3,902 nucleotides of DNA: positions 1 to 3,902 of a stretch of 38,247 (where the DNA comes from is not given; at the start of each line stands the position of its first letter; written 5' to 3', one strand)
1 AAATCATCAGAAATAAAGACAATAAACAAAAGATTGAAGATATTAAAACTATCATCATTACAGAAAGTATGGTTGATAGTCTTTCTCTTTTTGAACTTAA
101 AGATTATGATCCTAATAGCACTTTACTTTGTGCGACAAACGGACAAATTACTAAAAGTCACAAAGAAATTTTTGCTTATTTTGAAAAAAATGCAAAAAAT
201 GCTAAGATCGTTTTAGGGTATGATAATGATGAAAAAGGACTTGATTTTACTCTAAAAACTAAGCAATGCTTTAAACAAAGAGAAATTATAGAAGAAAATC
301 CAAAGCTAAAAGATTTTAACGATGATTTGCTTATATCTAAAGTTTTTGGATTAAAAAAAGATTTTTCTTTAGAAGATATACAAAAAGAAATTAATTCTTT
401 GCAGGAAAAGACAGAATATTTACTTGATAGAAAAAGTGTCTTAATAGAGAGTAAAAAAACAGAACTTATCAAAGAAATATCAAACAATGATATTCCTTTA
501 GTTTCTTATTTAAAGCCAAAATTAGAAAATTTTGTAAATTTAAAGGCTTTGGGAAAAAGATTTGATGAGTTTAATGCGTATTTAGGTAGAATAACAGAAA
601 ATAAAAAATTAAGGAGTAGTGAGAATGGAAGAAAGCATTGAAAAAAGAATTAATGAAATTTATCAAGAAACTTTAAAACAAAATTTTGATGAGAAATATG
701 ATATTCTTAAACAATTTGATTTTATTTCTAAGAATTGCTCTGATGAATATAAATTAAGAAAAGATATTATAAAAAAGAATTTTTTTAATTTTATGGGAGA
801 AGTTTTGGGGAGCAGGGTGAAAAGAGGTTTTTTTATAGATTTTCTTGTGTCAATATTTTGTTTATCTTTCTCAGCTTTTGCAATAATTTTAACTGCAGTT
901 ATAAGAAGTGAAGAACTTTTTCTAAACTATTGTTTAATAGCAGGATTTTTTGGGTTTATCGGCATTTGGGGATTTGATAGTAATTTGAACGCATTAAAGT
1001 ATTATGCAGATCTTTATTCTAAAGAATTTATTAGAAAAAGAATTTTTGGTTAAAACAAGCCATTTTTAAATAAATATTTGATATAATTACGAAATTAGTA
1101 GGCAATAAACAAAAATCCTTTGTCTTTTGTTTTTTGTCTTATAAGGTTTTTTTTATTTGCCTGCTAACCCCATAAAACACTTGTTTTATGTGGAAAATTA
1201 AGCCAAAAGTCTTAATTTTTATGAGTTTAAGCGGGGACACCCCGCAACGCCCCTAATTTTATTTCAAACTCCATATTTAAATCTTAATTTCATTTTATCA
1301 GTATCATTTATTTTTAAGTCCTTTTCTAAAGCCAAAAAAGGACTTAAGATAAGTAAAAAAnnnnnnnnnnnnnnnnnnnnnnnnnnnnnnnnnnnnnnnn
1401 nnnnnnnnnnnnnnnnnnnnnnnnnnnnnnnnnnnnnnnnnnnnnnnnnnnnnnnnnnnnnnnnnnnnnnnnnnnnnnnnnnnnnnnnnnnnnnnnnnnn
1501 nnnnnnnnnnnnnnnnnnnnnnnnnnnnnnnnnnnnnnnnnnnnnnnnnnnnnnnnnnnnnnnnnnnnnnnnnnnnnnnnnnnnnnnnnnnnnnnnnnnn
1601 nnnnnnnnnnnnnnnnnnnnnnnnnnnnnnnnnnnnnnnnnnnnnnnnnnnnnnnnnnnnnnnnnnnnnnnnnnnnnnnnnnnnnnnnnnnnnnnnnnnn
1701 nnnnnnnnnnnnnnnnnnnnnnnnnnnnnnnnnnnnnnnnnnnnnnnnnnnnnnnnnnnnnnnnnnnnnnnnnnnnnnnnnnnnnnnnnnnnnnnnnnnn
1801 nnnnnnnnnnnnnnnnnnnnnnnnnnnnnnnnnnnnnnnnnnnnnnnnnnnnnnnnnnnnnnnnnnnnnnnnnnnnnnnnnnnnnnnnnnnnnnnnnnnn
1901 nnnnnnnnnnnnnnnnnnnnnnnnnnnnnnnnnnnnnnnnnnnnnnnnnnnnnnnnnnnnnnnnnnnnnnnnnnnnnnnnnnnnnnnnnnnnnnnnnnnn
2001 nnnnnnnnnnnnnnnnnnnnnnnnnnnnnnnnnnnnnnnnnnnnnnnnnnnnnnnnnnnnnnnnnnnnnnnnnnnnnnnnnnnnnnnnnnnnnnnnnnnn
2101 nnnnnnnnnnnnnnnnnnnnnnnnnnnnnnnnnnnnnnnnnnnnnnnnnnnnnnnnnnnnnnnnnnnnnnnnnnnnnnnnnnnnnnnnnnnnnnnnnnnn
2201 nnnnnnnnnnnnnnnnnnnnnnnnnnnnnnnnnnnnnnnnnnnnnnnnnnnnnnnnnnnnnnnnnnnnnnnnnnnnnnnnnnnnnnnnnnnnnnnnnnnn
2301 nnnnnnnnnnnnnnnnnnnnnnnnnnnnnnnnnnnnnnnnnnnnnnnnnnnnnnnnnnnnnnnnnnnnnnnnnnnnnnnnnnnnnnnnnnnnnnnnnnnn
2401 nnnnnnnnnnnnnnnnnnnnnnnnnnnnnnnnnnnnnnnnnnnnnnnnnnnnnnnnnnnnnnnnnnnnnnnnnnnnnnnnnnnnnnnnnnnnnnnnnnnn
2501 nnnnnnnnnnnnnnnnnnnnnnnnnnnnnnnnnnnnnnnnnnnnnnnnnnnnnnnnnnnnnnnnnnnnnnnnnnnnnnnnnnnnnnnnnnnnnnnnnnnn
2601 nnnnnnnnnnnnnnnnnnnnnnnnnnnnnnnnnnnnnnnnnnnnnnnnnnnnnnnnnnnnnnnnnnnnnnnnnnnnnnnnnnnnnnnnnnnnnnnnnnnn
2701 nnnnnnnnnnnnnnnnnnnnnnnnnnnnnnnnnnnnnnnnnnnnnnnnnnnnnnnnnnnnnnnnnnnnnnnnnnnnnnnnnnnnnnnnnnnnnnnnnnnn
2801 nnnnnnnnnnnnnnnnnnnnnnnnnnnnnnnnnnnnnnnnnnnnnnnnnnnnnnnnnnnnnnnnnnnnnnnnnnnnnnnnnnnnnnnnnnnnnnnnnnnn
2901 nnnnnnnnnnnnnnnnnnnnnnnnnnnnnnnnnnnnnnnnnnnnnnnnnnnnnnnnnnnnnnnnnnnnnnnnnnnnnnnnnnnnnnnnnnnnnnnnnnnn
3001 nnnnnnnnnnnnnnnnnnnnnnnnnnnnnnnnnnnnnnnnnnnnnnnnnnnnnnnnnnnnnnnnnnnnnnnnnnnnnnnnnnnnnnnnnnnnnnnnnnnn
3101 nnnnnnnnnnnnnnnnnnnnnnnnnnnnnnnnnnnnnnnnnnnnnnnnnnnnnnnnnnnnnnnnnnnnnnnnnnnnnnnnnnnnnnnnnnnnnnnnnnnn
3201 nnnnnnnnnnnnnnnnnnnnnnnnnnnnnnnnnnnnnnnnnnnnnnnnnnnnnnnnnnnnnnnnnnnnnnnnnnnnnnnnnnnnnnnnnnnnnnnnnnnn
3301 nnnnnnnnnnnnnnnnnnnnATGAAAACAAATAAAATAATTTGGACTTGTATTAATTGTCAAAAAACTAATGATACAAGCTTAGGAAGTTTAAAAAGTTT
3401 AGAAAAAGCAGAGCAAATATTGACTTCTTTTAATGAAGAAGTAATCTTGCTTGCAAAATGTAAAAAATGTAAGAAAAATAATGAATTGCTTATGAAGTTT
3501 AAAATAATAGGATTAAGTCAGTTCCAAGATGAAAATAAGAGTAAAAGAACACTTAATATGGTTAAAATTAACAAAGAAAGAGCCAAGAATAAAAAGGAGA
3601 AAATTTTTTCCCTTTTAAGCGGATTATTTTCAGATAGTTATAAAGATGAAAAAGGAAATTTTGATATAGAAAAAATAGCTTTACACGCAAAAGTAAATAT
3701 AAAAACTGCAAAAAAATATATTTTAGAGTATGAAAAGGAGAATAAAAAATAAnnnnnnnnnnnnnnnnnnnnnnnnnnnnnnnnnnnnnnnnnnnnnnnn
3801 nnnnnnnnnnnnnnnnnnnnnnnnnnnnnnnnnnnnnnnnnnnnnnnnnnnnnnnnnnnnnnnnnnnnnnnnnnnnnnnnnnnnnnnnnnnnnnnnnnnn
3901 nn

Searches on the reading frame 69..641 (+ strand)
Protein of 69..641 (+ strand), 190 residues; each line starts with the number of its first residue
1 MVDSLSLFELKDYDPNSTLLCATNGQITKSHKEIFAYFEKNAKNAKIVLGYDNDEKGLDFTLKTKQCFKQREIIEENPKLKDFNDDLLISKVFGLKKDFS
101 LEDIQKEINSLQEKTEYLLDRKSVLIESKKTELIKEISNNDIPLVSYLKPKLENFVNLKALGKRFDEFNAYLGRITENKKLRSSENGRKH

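Call 91: search_protein_families(library=pfam, max_evalue=0.01, proteins=[window:69-641:+])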
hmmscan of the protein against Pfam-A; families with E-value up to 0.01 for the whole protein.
window:69-641:+ (190 aa): 1 family
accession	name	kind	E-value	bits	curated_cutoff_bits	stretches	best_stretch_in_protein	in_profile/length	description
PF13155.12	Toprim_2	-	1.4e-09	38.6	22.1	1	1-87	6-88/88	Toprim-like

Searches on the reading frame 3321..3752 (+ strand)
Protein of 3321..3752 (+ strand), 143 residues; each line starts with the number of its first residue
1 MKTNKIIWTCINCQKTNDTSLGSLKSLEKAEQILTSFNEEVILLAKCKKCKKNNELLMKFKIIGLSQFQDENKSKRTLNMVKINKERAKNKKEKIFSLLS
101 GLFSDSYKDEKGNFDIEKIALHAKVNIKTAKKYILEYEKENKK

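Call 91: search_protein_families(library=pfam, max_evalue=0.01, proteins=[window:3321-3752:+])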
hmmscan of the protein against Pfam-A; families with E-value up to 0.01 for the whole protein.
window:3321-3752:+ (143 aa): 1 family
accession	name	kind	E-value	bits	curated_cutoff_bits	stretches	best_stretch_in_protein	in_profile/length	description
PF14353.12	CpXC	-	0.0067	16.8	25.4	1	9-89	2-76/121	CpXC protein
